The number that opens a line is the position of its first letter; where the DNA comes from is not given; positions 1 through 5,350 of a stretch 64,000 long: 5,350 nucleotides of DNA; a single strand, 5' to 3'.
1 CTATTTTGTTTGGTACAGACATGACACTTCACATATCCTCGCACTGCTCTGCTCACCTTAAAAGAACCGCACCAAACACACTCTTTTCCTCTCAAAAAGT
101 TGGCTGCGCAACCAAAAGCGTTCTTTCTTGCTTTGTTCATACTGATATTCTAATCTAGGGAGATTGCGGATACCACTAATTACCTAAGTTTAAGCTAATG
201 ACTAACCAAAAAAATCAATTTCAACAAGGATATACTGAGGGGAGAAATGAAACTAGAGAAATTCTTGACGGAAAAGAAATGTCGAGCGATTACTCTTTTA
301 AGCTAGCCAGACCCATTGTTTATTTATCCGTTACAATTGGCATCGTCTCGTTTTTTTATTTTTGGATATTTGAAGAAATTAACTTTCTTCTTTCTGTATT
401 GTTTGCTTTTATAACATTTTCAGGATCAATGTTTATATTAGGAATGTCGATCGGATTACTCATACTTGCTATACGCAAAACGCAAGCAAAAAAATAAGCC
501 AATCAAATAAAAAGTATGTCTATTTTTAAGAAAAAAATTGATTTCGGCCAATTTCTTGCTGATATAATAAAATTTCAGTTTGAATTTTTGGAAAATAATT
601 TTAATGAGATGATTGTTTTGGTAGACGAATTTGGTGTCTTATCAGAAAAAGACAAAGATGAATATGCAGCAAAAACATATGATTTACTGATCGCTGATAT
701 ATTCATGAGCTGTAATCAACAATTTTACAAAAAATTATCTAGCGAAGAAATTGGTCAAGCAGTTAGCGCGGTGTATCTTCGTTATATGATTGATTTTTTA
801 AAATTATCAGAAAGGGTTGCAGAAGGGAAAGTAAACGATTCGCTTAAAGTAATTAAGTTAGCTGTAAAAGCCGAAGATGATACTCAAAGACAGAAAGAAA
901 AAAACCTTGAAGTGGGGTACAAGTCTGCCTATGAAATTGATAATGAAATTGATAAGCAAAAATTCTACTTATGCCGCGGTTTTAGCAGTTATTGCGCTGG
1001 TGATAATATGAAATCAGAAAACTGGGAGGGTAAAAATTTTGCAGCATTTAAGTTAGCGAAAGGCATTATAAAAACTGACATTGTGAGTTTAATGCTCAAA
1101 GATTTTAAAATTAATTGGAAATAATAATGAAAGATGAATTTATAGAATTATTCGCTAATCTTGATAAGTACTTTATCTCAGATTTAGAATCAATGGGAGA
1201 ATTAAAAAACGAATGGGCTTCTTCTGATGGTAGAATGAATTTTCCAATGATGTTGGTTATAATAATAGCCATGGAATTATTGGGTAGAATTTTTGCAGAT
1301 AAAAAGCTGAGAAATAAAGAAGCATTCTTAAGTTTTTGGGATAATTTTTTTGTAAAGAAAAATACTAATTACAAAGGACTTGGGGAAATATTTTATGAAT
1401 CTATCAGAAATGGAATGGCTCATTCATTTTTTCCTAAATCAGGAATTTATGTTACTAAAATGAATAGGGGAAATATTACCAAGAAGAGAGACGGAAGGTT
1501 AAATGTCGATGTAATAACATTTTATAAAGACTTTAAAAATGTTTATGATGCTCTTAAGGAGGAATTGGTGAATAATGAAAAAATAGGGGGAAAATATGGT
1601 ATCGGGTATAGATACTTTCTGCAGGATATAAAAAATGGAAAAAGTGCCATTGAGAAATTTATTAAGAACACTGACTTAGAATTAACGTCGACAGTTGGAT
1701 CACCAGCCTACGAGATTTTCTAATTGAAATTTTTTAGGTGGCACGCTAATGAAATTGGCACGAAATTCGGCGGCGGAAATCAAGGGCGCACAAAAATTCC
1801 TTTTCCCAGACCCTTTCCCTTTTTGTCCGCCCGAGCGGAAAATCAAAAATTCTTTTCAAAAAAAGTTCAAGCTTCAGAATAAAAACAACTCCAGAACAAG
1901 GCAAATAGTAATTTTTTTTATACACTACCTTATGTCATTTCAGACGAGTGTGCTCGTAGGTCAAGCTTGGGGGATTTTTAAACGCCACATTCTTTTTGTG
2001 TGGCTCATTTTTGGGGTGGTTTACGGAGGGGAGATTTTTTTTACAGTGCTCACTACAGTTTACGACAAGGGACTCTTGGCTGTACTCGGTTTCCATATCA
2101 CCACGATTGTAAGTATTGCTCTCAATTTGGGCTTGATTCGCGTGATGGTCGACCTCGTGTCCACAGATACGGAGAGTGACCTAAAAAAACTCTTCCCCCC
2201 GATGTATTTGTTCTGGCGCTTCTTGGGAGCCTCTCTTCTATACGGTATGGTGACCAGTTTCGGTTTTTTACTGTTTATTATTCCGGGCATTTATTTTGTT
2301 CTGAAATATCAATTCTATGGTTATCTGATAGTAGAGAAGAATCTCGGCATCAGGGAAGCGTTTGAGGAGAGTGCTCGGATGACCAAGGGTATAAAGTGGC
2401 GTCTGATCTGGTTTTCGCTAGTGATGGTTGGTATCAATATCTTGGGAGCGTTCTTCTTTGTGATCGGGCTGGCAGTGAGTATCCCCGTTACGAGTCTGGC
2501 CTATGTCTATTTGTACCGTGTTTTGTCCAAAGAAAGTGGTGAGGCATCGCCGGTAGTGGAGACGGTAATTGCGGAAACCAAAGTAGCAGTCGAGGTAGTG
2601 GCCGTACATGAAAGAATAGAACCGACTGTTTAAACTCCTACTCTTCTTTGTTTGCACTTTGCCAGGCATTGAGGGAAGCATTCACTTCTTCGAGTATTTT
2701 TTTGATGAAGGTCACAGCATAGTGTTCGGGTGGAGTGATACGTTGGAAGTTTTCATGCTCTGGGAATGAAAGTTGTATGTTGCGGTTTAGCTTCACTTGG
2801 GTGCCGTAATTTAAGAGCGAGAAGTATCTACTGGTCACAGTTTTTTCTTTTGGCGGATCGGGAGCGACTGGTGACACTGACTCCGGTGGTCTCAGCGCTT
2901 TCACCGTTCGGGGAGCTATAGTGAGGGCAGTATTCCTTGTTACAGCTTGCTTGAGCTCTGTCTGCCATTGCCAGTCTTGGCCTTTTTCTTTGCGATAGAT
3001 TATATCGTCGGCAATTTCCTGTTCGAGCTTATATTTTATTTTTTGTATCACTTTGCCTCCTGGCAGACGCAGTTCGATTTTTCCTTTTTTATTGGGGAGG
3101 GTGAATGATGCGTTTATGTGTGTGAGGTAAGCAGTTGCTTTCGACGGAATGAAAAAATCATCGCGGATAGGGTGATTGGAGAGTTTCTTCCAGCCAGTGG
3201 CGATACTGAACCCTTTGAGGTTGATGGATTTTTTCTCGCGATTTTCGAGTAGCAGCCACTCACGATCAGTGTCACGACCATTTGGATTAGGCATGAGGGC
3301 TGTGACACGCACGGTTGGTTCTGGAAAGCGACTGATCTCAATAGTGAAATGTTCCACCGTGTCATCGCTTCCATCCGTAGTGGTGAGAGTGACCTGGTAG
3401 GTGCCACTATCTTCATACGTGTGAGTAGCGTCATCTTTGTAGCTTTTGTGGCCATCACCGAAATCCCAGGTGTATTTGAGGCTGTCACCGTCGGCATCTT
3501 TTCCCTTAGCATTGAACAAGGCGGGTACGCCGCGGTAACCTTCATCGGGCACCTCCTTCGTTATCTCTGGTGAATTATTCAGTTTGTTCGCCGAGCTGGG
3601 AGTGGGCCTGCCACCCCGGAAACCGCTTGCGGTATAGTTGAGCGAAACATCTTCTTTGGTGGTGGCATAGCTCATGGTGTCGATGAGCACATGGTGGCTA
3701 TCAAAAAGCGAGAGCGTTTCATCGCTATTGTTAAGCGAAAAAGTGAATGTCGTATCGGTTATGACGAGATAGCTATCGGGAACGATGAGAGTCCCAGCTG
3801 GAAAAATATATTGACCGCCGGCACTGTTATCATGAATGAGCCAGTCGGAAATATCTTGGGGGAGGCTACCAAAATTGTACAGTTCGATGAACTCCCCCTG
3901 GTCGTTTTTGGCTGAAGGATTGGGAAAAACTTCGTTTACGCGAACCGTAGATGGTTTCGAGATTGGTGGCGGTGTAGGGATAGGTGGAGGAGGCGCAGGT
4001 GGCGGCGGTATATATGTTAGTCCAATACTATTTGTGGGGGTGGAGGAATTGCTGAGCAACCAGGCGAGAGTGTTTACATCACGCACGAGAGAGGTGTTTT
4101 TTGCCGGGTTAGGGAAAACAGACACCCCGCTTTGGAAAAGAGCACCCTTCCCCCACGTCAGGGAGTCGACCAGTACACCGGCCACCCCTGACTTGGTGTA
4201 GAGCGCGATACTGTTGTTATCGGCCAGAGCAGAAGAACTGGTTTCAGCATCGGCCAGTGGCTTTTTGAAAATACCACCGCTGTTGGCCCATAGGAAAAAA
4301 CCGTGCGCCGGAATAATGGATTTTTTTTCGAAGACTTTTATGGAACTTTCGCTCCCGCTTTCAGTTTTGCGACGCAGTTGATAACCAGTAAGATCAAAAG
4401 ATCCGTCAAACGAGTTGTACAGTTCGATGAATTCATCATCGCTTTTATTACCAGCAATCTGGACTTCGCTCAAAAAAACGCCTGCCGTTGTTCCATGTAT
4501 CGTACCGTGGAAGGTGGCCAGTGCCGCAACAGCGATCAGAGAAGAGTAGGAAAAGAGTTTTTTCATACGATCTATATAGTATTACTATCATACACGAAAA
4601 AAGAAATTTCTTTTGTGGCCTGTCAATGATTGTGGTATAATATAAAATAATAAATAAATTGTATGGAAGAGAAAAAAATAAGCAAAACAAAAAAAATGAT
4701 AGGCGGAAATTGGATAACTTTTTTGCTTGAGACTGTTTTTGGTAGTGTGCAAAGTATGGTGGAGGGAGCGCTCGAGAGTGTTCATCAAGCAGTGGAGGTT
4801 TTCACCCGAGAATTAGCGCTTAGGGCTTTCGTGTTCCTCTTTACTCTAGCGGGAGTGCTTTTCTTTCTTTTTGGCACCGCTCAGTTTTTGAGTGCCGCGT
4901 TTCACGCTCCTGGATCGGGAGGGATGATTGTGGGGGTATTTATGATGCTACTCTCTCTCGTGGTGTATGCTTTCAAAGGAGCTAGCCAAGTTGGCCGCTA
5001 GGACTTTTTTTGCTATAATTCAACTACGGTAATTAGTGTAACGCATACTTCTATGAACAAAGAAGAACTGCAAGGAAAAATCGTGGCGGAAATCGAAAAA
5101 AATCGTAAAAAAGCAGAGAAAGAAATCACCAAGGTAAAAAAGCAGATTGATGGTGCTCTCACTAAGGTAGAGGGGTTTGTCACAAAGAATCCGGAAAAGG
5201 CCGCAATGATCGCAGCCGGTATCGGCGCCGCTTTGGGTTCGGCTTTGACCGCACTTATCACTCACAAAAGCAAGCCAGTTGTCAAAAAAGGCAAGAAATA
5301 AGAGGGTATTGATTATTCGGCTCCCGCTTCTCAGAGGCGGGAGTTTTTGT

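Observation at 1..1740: Strongly AT-rich three-gene island, one protein with a HEPN-like RNxxxHxF motif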

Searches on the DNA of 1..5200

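Call 91: search_rna_families(source=window, start=1, end=5200, threshold=evalue, max_evalue=1)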
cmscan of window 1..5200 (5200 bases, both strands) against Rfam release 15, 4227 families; matches with E-value up to 1: 0.
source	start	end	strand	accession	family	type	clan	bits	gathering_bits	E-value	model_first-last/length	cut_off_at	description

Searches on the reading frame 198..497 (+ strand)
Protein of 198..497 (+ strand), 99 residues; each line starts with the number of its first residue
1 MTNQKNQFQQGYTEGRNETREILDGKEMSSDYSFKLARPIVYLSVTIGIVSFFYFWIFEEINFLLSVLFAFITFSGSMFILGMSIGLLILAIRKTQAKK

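Call 5: search_protein_families(library=pfam, proteins=[window:198-497:+], max_evalue=1)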
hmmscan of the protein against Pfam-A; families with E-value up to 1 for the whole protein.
window:198-497:+ (99 aa): 0 families

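Call 6: search_protein_families(library=padloc, proteins=[window:198-497:+], max_evalue=1)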
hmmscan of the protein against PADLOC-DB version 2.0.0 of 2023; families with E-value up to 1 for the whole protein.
window:198-497:+ (99 aa): 0 families

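Call 9: search_protein_families(library=ncbifam, proteins=[window:198-497:+], max_evalue=1)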
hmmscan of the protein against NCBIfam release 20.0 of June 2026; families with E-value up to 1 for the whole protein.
window:198-497:+ (99 aa): 0 families

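Call 10: search_protein_families(library=phrogs, proteins=[window:198-497:+], max_evalue=1)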
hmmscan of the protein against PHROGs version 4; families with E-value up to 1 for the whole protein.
window:198-497:+ (99 aa): 0 families
